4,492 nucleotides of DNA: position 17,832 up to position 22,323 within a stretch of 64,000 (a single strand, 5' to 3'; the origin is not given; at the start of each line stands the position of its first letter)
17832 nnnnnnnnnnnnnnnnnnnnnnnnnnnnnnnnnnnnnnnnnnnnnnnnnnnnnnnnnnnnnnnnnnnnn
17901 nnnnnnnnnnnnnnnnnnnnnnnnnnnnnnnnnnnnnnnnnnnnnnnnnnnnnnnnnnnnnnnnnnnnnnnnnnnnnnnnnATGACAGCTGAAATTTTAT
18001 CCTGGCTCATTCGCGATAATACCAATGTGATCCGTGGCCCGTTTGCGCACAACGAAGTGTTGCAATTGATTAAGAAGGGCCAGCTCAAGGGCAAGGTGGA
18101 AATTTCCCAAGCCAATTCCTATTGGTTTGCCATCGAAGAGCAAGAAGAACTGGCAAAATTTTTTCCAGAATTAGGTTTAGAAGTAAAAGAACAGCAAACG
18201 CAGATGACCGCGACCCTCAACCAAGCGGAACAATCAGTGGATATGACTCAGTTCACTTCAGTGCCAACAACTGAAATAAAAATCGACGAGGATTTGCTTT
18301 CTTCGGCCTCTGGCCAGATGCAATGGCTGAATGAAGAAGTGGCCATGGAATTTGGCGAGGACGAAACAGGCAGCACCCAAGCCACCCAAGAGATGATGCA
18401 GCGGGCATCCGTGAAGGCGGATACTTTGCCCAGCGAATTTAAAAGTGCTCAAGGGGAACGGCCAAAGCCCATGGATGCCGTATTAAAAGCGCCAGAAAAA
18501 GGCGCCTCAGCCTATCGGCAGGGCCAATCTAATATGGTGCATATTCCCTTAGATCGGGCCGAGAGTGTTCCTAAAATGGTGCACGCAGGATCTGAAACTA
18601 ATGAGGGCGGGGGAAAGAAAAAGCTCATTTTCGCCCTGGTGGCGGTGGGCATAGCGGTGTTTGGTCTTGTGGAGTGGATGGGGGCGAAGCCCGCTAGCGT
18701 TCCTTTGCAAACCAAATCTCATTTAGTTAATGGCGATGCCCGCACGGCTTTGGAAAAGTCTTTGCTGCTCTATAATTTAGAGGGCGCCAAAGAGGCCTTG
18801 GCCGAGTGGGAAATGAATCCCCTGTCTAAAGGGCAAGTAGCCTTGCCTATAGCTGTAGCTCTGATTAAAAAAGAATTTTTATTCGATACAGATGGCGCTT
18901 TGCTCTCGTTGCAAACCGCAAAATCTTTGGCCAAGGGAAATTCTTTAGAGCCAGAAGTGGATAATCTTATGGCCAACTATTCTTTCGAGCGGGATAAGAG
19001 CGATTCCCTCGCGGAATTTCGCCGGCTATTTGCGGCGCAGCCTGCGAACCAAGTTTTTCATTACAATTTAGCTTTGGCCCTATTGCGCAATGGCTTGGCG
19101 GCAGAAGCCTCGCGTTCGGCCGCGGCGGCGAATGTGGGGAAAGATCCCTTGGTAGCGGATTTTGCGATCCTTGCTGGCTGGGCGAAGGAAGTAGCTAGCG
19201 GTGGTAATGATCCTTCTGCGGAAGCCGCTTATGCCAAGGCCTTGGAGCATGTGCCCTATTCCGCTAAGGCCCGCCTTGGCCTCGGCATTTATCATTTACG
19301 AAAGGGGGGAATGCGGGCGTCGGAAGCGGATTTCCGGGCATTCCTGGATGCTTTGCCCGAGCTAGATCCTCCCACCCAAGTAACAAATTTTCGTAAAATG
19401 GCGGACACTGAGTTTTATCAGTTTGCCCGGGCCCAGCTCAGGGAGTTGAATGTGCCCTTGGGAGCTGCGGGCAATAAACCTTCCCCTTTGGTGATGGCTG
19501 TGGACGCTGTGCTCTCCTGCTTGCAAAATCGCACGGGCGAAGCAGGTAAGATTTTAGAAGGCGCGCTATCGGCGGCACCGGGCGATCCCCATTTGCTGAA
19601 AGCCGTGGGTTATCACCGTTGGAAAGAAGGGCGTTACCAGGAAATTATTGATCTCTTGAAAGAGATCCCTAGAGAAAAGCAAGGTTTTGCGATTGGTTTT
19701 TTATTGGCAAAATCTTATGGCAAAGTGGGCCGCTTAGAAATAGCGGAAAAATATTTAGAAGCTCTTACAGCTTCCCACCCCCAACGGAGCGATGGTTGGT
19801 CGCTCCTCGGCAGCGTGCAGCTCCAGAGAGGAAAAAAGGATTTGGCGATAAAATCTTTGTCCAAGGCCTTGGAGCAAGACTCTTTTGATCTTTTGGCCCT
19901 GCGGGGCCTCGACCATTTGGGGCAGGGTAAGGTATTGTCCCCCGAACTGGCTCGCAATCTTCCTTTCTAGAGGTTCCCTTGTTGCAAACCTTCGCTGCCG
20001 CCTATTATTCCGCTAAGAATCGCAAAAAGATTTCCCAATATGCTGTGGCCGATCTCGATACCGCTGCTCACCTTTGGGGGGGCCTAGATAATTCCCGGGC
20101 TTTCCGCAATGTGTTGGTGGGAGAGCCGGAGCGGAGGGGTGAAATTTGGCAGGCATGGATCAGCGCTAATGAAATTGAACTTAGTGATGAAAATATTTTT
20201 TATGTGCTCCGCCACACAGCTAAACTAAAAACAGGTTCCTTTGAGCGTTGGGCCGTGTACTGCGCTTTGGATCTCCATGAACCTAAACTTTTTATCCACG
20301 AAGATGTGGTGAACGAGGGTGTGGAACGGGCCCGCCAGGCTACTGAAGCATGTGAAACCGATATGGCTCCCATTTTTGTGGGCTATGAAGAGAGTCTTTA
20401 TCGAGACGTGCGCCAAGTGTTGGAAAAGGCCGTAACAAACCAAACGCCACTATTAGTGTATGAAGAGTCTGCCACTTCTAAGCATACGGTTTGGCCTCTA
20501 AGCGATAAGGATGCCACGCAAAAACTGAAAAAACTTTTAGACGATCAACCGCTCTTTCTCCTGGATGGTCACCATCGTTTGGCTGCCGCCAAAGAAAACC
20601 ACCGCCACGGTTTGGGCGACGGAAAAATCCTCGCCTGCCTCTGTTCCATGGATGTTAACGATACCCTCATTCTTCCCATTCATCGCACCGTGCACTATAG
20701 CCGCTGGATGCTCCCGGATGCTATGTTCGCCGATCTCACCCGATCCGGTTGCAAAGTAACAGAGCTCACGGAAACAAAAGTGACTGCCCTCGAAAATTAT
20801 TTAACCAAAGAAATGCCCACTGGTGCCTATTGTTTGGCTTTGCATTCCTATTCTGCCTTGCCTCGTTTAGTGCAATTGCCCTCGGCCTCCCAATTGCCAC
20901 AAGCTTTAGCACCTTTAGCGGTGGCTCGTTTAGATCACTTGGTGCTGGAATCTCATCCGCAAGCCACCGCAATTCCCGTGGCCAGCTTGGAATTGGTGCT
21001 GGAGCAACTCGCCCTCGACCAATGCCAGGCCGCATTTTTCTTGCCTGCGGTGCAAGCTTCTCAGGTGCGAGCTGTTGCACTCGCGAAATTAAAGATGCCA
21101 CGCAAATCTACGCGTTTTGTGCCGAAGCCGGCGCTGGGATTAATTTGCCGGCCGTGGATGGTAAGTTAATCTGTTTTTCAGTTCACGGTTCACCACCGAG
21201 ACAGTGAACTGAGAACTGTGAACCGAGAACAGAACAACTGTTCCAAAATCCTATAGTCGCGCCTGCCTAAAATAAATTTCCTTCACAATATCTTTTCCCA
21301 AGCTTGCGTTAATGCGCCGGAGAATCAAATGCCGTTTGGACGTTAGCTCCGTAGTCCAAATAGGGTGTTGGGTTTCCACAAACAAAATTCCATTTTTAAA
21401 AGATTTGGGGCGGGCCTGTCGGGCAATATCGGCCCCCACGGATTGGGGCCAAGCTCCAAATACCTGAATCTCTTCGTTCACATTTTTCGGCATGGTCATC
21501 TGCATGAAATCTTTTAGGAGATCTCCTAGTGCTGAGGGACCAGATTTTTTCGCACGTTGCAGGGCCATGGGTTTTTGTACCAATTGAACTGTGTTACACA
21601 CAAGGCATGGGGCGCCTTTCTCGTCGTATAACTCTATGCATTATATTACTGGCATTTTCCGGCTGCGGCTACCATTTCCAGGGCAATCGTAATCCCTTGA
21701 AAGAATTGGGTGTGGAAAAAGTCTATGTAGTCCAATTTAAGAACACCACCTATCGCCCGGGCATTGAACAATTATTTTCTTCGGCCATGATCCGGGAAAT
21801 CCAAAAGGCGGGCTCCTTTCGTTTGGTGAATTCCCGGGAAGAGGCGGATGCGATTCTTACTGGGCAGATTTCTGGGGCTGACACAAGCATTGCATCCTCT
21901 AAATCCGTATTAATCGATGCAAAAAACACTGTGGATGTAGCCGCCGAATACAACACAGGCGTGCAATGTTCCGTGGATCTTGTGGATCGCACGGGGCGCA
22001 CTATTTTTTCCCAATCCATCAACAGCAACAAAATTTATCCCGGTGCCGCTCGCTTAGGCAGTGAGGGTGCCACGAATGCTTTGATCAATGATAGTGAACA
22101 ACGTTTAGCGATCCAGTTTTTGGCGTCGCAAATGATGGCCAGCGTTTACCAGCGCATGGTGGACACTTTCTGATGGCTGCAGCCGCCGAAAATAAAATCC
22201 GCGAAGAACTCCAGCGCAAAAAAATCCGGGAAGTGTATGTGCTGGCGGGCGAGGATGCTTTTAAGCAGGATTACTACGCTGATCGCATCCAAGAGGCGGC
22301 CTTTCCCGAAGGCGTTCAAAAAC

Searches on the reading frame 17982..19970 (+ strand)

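Call 67: search_protein_families(library=pfam, proteins=[window:17982-19970:+], max_evalue=0.0001)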
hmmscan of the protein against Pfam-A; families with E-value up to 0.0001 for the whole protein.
window:17982-19970:+ (662 aa): 9 families
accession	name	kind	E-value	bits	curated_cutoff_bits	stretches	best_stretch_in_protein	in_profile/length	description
PF13432.12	TPR_16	-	2.3e-18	66.7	32.7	1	574-635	2-63/65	Tetratricopeptide repeat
PF14559.12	TPR_19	-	4.1e-10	40.3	25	0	547-610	2-66/68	Tetratricopeptide repeat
PF13428.12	TPR_14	-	2.3e-08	34.3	23.5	0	574-610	6-42/44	Tetratricopeptide repeat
PF00515.34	TPR_1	-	9.3e-07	28.9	27.8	0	604-633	2-31/34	Tetratricopeptide repeat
PF13431.12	TPR_17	-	1.2e-06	28.8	24.4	0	347-376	3-32/34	Tetratricopeptide repeat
PF07719.23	TPR_2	-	5.1e-06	26.6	27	0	604-633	2-31/34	Tetratricopeptide repeat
PF23914.1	TPR_CcmH_CycH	-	1.2e-05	25.6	42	0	598-632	45-79/158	Cytochrome c-type biogenesis protein H TPR domain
PF25062.1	ARM_TT21_N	-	3.2e-05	24.2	40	0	583-637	114-170/222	Tetratricopeptide repeat protein 21 N-terminal ARM repeat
PF13414.12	TPR_11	-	4.6e-05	23.5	26.8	0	612-634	3-25/42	TPR repeat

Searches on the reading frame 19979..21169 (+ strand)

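Call 67: search_protein_families(library=pfam, proteins=[window:19979-21169:+], max_evalue=0.0001)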
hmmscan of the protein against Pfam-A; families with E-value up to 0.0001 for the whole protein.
window:19979-21169:+ (396 aa): 1 family
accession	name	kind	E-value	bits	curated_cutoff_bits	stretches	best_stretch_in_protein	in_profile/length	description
PF06245.16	DUF1015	-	3.1e-24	86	25.8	1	53-256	65-281/325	Protein of unknown function (DUF1015)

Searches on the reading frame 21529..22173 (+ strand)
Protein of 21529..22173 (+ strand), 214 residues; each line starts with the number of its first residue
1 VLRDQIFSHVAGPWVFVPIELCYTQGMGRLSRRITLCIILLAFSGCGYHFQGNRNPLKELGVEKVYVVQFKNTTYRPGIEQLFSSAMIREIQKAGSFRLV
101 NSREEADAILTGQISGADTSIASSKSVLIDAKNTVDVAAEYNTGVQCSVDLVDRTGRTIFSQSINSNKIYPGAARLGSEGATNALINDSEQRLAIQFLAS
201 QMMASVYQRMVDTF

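Call 67: search_protein_families(library=pfam, proteins=[window:21529-22173:+], max_evalue=0.0001)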
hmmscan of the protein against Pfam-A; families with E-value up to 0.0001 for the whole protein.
window:21529-22173:+ (214 aa): 1 family
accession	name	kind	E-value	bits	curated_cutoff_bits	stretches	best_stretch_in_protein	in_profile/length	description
PF04390.17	LptE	-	1.5e-12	48.7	23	1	63-210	2-118/118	Lipopolysaccharide-assembly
